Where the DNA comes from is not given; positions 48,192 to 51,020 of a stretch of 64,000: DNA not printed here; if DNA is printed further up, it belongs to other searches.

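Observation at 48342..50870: DnaE-like polymerase gene ends abruptly after the palm/fingers motif, immediately before a HerA/GmrSD-type block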

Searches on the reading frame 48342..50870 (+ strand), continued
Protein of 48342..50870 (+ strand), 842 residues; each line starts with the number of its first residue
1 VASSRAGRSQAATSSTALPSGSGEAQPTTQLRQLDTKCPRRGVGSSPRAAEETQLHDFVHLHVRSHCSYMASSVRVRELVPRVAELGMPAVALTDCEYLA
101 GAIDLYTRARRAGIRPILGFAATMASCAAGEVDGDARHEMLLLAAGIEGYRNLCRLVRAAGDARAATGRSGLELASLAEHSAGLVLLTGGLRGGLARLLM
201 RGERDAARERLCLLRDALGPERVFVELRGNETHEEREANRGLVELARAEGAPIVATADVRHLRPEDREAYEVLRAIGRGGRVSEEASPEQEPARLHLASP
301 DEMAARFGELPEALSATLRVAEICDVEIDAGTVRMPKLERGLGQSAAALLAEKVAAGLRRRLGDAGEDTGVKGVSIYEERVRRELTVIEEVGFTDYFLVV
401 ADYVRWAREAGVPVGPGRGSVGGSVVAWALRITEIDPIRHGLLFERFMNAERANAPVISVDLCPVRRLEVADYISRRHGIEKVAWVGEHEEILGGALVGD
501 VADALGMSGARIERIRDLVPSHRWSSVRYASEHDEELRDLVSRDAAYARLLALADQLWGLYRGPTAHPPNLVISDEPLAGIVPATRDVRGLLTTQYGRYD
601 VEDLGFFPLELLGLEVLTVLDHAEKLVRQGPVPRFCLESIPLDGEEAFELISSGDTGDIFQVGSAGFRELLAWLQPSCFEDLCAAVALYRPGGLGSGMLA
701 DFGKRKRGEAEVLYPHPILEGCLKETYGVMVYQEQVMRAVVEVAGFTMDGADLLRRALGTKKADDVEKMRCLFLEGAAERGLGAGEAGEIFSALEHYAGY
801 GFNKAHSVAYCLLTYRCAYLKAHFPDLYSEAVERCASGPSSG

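Call 66: search_protein_families(library=pfam, proteins=[L093:4138-4974:+, L094:2638-3486:+, L093:814-1629:+, L090:5637-6947:+, L090:6980-8116:+, L090:2085-3119:-, L090:1-2046:+, L089:265-1389:-, L089:1386-2819:-, L090:8760-9338:+], max_evalue=0.01)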
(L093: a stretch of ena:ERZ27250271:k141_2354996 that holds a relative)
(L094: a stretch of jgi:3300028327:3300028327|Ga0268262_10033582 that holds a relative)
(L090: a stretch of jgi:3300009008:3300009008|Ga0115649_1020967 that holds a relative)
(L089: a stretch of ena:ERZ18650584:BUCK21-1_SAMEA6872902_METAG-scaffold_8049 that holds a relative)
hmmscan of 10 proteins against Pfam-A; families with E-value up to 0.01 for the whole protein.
L093:4138-4974:+ (279 aa): 4 families
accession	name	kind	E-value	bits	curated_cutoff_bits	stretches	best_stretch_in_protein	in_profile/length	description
PF01966.28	HD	-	5.9e-05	23.8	22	1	183-222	2-40/116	HD domain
PF00702.32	Hydrolase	-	0.0046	17.8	26.4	0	35-64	97-126/191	haloacid dehalogenase-like hydrolase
PF13344.12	Hydrolase_6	-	0.007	16.8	27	0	17-60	2-38/101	Haloacid dehalogenase-like hydrolase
PF16114.10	Citrate_bind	-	0.0098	15.9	26.8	0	20-74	96-150/177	ATP citrate lyase citrate-binding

L094:2638-3486:+ (283 aa): 10 families
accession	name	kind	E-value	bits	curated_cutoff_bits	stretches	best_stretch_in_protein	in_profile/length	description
PF12799.13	LRR_4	-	2.4e-65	215.5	27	8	94-135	1-43/44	Leucine Rich repeats (2 copies)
PF13855.12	LRR_8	-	8.5e-43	144.4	27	7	73-128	2-61/61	Leucine rich repeat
PF13516.12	LRR_6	-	3e-17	61.7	23.4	2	94-108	3-17/24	Leucine Rich repeat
PF00560.39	LRR_1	-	1.1e-15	54.8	20.6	0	95-111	1-17/23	Leucine Rich Repeat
PF14580.12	LRR_9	-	1.9e-13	50.8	30.5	3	74-175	21-127/175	Leucine-rich repeat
PF23952.1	LRR_EndoS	-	3e-09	37.5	27.9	0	120-157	27-64/116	Endo-beta-N-acetylglucosaminidase EndoS LRR domain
PF01272.25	GreA_GreB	-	1.5e-05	25.3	26.9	0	182-202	27-47/77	Transcription elongation factor, GreA/GreB, C-term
PF25019.1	LRR_R13L1-DRL21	-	2.4e-05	24.7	27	0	62-124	62-125/127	R13L1/DRL21 LRRs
PF23211.1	LRR_LRWD1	-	0.00026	21.2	28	0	177-239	36-98/190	Leucine-rich repeat and WD repeat-containing protein 1, LRR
PF25013.1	LRR_Zer-1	-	0.0023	18.5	27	0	134-194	4-65/137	Zer-1-like, Leucine-rich repeats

L093:814-1629:+ (271 aa): 1 family
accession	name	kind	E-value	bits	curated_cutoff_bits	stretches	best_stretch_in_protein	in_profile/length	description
PF03796.21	DnaB_C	-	2.6e-37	129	27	2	125-268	108-255/255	DnaB-like helicase C terminal domain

L090:5637-6947:+ (436 aa): 3 families
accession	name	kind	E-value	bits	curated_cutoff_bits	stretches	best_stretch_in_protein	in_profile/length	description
PF12706.13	Lactamase_B_2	-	2.4e-14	53.9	27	1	75-209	27-169/200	Beta-lactamase superfamily domain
PF07521.17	RMMBL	-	8e-06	26.2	21.6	1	378-412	5-40/63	Zn-dependent metallo-hydrolase RNA specificity domain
PF00753.33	Lactamase_B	-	9.5e-06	26.1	22.7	1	63-178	33-152/196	Metallo-beta-lactamase superfamily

L090:6980-8116:+ (378 aa): 0 families

L090:2085-3119:- (344 aa): 0 families

L090:1-2046:+ (681 aa): 3 families
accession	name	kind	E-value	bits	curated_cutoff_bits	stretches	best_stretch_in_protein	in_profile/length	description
PF25174.1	Beta-prop_THOC3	-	0.00022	20.7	305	0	6-188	70-241/272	THOC3 beta-propeller domain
PF07721.20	TPR_4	-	0.002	19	27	0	359-379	5-25/26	Tetratricopeptide repeat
PF13428.12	TPR_14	-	0.0075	17.3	23.5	0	361-386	7-32/44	Tetratricopeptide repeat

L089:265-1389:- (374 aa): 0 families

L089:1386-2819:- (477 aa): 5 families
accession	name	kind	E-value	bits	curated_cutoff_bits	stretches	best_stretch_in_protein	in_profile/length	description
PF07728.20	AAA_5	-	4.1e-11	43.5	22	1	31-158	1-139/139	AAA domain (dynein-related subfamily)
PF07726.17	AAA_3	-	2.3e-10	40.9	27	1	32-159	2-130/131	ATPase family associated with various cellular activities (AAA)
PF20030.5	bpMoxR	-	1.1e-05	25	27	1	14-161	16-163/205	MoxR domain in the MoxR-vWA-beta-propeller ternary systems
PF00004.35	AAA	-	0.0011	19.9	21.2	1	32-124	1-97/131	ATPase family associated with various cellular activities (AAA)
PF13521.12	AAA_28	-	0.0046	17.6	27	1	32-69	2-38/164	AAA domain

L090:8760-9338:+ (192 aa): 0 families
